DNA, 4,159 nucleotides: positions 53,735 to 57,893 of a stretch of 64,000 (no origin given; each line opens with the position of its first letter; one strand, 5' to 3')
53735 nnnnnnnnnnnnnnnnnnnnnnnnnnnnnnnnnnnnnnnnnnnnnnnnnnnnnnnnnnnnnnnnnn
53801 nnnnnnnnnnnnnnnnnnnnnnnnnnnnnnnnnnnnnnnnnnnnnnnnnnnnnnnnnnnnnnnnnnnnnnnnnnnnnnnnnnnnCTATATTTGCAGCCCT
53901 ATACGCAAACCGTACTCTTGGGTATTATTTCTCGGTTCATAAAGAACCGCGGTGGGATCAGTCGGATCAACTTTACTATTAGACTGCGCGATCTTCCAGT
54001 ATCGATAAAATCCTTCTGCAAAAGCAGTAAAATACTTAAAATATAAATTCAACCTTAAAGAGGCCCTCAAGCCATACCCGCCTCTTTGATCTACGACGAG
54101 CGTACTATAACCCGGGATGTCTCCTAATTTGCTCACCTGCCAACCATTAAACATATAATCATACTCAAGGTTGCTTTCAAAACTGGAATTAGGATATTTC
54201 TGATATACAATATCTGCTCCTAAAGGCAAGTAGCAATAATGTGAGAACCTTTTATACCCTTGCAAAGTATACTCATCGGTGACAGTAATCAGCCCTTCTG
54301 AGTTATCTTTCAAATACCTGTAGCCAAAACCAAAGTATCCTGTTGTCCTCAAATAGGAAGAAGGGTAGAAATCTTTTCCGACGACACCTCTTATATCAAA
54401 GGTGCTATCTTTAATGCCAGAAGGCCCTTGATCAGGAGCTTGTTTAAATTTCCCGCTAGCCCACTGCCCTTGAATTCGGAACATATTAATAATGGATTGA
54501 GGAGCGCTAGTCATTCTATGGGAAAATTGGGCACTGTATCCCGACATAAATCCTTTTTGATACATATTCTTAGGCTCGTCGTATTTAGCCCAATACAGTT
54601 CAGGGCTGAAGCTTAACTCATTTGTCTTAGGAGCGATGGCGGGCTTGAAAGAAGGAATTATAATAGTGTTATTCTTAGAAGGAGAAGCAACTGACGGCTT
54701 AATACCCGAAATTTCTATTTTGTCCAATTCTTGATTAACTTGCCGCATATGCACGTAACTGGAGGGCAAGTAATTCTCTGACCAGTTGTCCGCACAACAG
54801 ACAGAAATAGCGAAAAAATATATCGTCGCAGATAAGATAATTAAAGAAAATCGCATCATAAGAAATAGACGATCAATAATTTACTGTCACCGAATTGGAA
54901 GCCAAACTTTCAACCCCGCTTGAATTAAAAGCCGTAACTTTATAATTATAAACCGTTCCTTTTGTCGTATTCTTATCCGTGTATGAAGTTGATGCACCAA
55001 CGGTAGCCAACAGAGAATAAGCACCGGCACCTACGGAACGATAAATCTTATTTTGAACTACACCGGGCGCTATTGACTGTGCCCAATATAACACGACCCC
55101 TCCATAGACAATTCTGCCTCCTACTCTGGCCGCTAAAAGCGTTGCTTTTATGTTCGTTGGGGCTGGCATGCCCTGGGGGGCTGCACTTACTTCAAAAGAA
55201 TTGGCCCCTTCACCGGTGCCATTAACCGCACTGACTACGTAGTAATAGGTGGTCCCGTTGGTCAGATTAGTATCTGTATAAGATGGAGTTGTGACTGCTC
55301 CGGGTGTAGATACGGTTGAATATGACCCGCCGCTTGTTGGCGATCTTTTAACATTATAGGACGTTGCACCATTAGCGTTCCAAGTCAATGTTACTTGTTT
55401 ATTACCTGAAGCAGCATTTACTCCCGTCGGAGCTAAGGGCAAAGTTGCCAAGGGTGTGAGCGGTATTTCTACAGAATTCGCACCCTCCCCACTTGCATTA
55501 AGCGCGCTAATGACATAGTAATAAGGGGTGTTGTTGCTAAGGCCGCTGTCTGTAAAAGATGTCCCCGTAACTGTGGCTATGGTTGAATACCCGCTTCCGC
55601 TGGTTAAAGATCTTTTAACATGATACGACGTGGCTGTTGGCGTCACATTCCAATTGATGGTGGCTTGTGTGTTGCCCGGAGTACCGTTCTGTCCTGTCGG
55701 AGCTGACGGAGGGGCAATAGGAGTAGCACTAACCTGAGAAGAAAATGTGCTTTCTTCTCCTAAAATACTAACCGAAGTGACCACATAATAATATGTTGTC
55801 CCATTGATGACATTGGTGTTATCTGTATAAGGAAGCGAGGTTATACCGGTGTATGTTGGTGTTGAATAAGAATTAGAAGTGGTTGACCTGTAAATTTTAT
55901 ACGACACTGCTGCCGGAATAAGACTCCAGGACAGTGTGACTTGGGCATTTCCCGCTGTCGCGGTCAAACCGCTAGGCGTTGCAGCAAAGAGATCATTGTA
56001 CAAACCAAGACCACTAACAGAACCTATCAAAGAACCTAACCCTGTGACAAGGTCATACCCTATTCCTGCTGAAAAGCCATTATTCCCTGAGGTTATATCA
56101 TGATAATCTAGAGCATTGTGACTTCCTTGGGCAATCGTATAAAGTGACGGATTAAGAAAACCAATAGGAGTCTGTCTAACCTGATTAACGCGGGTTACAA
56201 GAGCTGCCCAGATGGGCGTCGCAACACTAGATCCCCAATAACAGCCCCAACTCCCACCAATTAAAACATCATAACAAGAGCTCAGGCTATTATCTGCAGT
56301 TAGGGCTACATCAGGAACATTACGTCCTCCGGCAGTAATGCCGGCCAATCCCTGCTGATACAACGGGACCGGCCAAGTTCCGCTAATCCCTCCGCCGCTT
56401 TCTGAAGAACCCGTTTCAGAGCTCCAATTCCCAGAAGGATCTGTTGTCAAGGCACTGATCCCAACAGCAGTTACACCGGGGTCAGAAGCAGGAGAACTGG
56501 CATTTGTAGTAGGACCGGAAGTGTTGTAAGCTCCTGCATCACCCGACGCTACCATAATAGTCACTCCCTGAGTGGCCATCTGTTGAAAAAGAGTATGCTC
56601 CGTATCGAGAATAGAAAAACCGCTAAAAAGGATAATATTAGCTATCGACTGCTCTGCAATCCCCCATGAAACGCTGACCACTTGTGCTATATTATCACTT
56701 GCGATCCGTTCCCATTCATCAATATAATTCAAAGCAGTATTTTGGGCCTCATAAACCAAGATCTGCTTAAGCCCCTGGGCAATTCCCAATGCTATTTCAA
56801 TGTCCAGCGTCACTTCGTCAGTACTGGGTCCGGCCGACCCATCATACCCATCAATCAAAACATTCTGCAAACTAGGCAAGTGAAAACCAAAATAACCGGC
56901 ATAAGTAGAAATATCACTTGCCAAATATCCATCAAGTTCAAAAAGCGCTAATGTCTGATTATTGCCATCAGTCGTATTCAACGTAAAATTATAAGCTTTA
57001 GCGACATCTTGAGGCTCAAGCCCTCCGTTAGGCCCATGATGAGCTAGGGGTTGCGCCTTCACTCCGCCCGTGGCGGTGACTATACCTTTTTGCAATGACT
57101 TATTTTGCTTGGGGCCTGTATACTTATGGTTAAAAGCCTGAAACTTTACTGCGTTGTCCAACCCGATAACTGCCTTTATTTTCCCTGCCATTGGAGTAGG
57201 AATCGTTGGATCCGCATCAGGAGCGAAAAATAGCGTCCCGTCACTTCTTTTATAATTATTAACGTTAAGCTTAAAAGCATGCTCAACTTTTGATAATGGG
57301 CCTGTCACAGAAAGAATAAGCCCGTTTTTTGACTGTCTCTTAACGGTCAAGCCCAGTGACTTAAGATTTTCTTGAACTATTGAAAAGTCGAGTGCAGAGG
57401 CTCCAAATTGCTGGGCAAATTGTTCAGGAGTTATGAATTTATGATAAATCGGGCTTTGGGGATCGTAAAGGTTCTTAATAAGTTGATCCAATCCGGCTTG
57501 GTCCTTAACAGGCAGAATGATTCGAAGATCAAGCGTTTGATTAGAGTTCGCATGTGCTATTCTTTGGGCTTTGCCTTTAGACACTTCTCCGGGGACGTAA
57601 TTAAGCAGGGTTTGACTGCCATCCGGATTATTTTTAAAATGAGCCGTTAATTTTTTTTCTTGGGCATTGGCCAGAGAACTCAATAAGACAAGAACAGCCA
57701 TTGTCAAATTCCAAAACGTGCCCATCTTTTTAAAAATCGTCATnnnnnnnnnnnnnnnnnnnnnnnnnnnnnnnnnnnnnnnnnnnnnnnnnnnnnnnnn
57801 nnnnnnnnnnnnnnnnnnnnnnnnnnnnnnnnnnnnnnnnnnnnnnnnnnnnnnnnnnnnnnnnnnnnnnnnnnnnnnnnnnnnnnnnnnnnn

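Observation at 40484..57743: T2SS operon contiguous with two giant S53-FN3 protease paralogs: a probable dedicated, second-messenger-gated protease-secretion island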

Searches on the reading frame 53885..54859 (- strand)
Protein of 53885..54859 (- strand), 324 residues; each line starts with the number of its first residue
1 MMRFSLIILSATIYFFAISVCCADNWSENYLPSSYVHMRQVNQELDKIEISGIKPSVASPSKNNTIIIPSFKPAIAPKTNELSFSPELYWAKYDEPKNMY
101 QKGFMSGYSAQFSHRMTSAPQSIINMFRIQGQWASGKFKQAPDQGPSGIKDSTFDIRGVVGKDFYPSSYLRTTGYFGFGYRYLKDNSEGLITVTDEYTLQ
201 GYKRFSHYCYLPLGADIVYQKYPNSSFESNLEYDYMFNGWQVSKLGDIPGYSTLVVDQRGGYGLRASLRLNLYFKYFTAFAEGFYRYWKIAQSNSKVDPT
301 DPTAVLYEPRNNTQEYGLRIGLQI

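Call 3: search_protein_families(library=pfam, proteins=[window:53885-54859:-], max_evalue=0.01)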
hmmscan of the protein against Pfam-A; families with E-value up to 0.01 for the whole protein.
window:53885-54859:- (324 aa): 0 families

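Call 9: search_protein_families(library=ncbifam, proteins=[window:53885-54859:-], max_evalue=0.01)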
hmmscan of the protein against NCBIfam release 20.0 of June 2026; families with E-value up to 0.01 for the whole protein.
window:53885-54859:- (324 aa): 0 families

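Call 32: search_solved_structures(query=window:53885-54859:-, max_evalue=10)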
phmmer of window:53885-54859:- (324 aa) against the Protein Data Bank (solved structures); distinct sequences matched with E-value up to 10: 0.

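Call 52: find_homologous_proteins(query=window:53885-54859:-, max_evalue=0.001)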
Query window:53885-54859:- (324 aa): 59 proteins with E <= 0.001 among 1642 candidates.
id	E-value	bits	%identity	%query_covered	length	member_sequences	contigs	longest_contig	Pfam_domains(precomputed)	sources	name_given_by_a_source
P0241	4.2e-193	659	100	89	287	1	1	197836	-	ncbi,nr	ncbi:MAG: hypothetical protein HQL14_01255 [Candidatus Omnitrophica bacterium]|nr:hypothetical prote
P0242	2.8e-151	521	71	100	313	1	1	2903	-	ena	-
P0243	3.1e-129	449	65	100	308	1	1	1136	-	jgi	jgi:hypothetical protein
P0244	3.9e-129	449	65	98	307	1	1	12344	-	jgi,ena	-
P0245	4.5e-126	439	64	100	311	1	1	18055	-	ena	-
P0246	1.8e-125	437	62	100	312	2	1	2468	-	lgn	-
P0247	1.0e-121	424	60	100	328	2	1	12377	-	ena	-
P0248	1.1e-120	421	61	100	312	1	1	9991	-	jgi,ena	jgi:hypothetical protein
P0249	3.7e-119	416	61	100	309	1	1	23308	-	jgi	jgi:hypothetical protein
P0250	9.1e-119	415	57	100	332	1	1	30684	-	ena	-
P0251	2.3e-118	413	57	100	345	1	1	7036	-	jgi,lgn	-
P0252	1.4e-116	407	60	95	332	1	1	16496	-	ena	-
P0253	1.5e-113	397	58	100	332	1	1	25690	-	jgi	-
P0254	4.7e-113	396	59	96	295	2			-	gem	-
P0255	3.7e-105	370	54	100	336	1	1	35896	-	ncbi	-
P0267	9.1e-34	135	37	77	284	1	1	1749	PF03797.26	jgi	jgi:hypothetical protein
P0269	5.9e-32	129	35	76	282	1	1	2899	PF03797.26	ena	-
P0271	2.0e-31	128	35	83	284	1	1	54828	PF03797.26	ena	-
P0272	1.1e-30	125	35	77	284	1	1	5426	PF03797.26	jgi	jgi:hypothetical protein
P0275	7.4e-30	122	39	73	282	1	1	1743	PF03797.26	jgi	jgi:hypothetical protein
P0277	4.9e-29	120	35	74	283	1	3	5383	PF03797.26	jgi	jgi:hypothetical protein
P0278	1.0e-28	119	35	77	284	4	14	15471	PF03797.26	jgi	jgi:hypothetical protein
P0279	1.2e-28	118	32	98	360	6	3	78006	PF03797.26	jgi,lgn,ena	-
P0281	8.7e-28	116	36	74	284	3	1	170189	PF13505.13,PF03797.26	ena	-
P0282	9.4e-27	112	34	80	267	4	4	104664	PF03797.26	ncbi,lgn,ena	ncbi:MAG: hypothetical protein AABY43_02835 [Candidatus Omnitrophota bacterium]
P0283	3.8e-26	110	30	98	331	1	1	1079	PF03797.26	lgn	-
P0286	3.2e-22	97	37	61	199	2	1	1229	PF03797.26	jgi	jgi:hypothetical protein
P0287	3.6e-22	97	34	72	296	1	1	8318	PF13505.13,PF03797.26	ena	-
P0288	8.0e-22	96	35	72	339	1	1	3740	PF13505.13,PF03797.26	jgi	jgi:hypothetical protein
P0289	7.9e-20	89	30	75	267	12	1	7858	PF13505.13,PF03797.26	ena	-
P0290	1.8e-19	88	32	81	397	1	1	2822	PF13505.13,PF03797.26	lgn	-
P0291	2.1e-18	85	32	82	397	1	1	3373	PF13505.13,PF03797.26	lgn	-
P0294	1.2e-16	79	32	73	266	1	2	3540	PF13505.13,PF03797.26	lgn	-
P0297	2.9e-15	74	31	71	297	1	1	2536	PF03797.26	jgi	-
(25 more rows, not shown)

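Call 53: find_encoding_contigs(protein=P0250, flank=10000, max_places=1)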
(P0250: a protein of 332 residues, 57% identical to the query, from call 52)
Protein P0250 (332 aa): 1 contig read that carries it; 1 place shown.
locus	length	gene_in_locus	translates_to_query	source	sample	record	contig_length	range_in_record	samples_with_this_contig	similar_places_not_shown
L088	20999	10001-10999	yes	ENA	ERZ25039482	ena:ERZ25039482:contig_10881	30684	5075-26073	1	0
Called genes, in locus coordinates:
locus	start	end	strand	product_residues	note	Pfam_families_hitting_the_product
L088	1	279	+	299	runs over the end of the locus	PF13852:DUF4197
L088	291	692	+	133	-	PF01741:MscL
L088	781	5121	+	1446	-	PF01326:PPDK_N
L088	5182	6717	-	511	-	PF13231:PMT_2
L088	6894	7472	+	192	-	PF09286:Pro-kuma_activ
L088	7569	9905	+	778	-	PF09286:Pro-kuma_activ, PF25833:Fn3_SaeA_3rd (faint)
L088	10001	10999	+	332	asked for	-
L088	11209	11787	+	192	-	PF09721:Exosortase_EpsH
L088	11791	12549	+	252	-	PF01522:Polysacc_deac_1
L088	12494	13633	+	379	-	PF02638:GHL10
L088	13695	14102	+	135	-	PF14235:DUF4337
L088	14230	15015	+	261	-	PF05170:AsmA, PF05359:DUF748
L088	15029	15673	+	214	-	PF03721:UDPG_MGDP_dh_N, PF03446:NAD_binding_2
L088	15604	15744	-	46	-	-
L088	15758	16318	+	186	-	PF00984:UDPG_MGDP_dh, PF03720:UDPG_MGDP_dh_C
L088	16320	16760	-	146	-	-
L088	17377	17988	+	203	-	PF05359:DUF748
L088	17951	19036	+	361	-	PF05359:DUF748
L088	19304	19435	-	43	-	-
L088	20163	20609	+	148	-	-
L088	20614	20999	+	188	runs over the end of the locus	PF02683:DsbD_TM (weak)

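Call 54: find_encoding_contigs(protein=P0248, flank=10000, max_places=1)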
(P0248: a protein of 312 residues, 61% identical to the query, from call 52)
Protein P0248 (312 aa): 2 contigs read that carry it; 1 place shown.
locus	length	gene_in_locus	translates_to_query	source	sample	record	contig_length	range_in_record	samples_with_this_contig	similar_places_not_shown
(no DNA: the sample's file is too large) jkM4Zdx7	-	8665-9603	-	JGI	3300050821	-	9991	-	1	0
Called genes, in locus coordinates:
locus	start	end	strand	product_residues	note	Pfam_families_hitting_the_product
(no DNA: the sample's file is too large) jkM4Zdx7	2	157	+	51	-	?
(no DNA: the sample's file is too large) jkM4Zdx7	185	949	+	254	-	PF09721:Exosortase_EpsH (faint)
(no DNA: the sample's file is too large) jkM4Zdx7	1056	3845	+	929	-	PF13188:PAS_8 (faint), PF13426:PAS_9 (faint), PF00989:PAS (weak), PF08448:PAS_4, PF08447:PAS_3, PF00990:GGDEF, PF00563:EAL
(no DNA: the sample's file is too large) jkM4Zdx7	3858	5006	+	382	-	PF02638:GHL10, PF13200:DUF4015 (faint)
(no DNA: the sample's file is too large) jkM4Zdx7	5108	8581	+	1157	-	PF09286:Pro-kuma_activ, PF25833:Fn3_SaeA_3rd (faint), PF01108:Tissue_fac (faint), PF00041:fn3 (weak)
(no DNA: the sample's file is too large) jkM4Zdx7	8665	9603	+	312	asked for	-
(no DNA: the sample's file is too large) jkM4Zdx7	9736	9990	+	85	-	?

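Call 55: find_encoding_contigs(protein=P0249, flank=10000, max_places=1)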
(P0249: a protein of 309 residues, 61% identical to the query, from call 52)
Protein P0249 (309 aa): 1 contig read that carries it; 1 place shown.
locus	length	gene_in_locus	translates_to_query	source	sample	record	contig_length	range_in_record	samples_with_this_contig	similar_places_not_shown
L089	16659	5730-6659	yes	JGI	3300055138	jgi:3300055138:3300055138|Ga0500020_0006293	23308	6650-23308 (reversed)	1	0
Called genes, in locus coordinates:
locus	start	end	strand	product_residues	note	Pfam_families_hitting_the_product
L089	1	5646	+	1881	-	?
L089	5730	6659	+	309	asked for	-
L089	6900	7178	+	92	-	-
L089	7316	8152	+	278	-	PF00924:MS_channel_2nd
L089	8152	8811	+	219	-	PF00657:Lipase_GDSL, PF13472:Lipase_GDSL_2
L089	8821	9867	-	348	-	PF00437:T2SSE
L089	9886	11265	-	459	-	PF00437:T2SSE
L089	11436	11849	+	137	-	PF12092:DUF3568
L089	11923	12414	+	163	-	PF01471:PG_binding_1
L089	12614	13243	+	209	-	-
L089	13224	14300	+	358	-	PF15887:Peptidase_Mx (weak)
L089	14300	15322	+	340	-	PF07478:Dala_Dala_lig_C, PF13535:ATP-grasp_4 (faint)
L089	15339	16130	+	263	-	PF00929:RNase_T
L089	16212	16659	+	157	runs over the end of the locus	PF05036:SPOR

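Call 64: predict_structure(alignment_id=A4)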
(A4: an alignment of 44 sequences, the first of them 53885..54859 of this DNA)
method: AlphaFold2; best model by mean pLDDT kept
length: 324 residues; sequences in the alignment: 44
mean_pLDDT: 86.7   pTM: 0.72
mean pLDDT of the five models: 86.7, 86.8, 84.5, 84.3, 82.6
residues with pLDDT >= 90: 183; 70-90: 99; 50-70: 26; < 50: 16
segments of 3 or more residues with pLDDT < 50: 22-27, 54-62
pLDDT, mean of each block of 10 residues (from residue 1): 77 77 52 75 80 48 56 76 98 93 98 89 92 97 90 98 93 97 93 84 94 98 95 97 80 87 98 96 98 85 86 98 96
secondary structure, 60 per line:
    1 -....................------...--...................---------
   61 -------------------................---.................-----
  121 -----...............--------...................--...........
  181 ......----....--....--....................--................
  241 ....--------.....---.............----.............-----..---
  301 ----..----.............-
elements in order: H2-21 H33-51 E80-95 E99-115 E126-140 E149-167 E170-186 E191-194 E197-200 E203-222 E225-244 E253-257 E261-273 E278-290 E311-323

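Call 66: fold_search(model_id=the predicted structure, library=pdb)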
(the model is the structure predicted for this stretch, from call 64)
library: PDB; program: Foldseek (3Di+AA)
matches with E <= 10: 993; with E <= 0.001: 101
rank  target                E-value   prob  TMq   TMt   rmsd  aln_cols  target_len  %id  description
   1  1k24                  7.0e-12  1.00  0.58  0.74   4.4       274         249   14  Crystal Structure of the OpcA Outer Membrane Adhesin/Invasin from Neisseria meningitidis (released 2002-03-27)
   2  2vdf                  1.8e-10  1.00  0.58  0.82   3.8       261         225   15  Structure of the OpcA adhesion from Neisseria meningitidis determined by crystallization from the cubic mesophase (released 2007-10-23)
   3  9a34_MODEL_1_A        1.1e-08  1.00  0.51  0.52  13.7       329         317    9  Model of E. coli OmpT by in-cell photo-crosslinking MS and deep learning (released 2023-02-24)
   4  9nh1_B                4.1e-08  1.00  0.50  0.59   5.5       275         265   10  In situ cryo-EM structure of porin I of the Legionella Dot/Icm T4SS machine (released 2025-09-17)
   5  4dcb_A                6.7e-08  1.00  0.54  0.62   6.2       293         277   10  Y. pestis Plasminogen Activator Pla in Complex with Human Plasminogen Activation Loop Peptide ALP11 (released 2012-06-06)
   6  2x55                  1.1e-07  1.00  0.54  0.62   5.7       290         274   12  Yersinia Pestis Plasminogen Activator Pla (Native) (released 2010-07-28)
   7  2x56                  1.2e-07  1.00  0.53  0.62   5.6       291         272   12  Yersinia Pestis Plasminogen Activator Pla (Native) (released 2010-07-28)
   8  2x4m_A                2.2e-07  1.00  0.53  0.57   6.4       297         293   12  Yersinia Pestis Plasminogen Activator Pla (released 2010-07-28)
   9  9nh1_A                3.0e-07  1.00  0.51  0.62   5.0       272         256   11  In situ cryo-EM structure of porin I of the Legionella Dot/Icm T4SS machine (released 2025-09-17)
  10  2x4m_C                4.7e-07  1.00  0.47  0.52   7.6       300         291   12  Yersinia Pestis Plasminogen Activator Pla (released 2010-07-28)
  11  2x4m_B                8.5e-07  1.00  0.47  0.52   6.9       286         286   11  Yersinia Pestis Plasminogen Activator Pla (released 2010-07-28)
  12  9nh1_C                2.4e-06  1.00  0.50  0.60   5.7       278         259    9  In situ cryo-EM structure of porin I of the Legionella Dot/Icm T4SS machine (released 2025-09-17)
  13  6z37                  3.3e-06  1.00  0.31  0.27  16.3       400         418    8  TodX monoaromatic hydrocarbon channel deltaS2 mutant (released 2020-11-04)
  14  1i78_A                4.3e-06  1.00  0.48  0.52   6.5       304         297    8  CRYSTAL STRUCTURE OF OUTER MEMBRANE PROTEASE OMPT FROM ESCHERICHIA COLI (released 2001-10-03)
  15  1i78_B                7.3e-06  1.00  0.44  0.48   7.4       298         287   10  CRYSTAL STRUCTURE OF OUTER MEMBRANE PROTEASE OMPT FROM ESCHERICHIA COLI (released 2001-10-03)
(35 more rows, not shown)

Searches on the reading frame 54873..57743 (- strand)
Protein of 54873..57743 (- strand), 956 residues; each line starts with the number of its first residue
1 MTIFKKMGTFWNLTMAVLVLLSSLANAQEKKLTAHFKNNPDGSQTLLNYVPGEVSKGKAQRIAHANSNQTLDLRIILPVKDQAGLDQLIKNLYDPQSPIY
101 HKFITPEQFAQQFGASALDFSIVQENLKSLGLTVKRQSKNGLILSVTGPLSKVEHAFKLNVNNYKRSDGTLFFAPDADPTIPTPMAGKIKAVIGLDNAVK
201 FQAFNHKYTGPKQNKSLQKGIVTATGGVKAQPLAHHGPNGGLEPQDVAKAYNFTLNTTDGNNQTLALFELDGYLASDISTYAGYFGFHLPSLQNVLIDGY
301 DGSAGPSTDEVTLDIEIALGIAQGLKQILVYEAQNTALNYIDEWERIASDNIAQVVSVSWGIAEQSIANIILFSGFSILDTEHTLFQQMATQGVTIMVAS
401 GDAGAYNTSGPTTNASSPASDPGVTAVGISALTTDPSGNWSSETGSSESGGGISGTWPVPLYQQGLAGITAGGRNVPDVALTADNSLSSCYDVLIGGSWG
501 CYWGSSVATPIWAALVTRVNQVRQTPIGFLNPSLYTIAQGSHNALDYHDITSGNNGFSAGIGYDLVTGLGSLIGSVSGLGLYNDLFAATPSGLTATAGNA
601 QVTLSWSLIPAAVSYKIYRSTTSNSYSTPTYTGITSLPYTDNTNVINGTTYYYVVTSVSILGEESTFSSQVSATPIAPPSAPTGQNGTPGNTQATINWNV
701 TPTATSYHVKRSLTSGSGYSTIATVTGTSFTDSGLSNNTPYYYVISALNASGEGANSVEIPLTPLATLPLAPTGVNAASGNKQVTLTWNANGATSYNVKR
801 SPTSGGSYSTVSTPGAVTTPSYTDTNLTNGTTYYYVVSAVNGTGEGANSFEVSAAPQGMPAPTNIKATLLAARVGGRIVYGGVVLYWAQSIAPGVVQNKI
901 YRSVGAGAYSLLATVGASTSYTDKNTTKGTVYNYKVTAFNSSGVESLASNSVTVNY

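Call 3: search_protein_families(library=pfam, proteins=[window:54873-57743:-], max_evalue=0.01)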
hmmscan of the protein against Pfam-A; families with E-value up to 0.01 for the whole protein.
window:54873-57743:- (956 aa): 3 families
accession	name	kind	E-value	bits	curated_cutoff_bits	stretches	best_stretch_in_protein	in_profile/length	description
PF09286.16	Pro-kuma_activ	-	8.1e-27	94.7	23.5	1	59-197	3-142/143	Pro-kumamolisin, activation domain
PF00041.27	fn3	-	1.7e-10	41.4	25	1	771-853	2-82/84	Fibronectin type III domain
PF25059.1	FN3_DSCAM-DSCAML_C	-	0.0047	17.7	39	0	901-954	27-80/89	DSCAM/DSCAML C-terminal Fn3-like domain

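Call 9: search_protein_families(library=ncbifam, proteins=[window:54873-57743:-], max_evalue=0.01)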
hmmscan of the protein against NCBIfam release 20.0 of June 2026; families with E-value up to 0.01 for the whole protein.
window:54873-57743:- (956 aa): 1 family
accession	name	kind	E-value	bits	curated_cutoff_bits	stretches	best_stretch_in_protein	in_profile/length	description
NF041611.1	exoglucan_CbhB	equivalog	1.7e-08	33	1950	2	766-954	703-884/997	exoglucanase CbhB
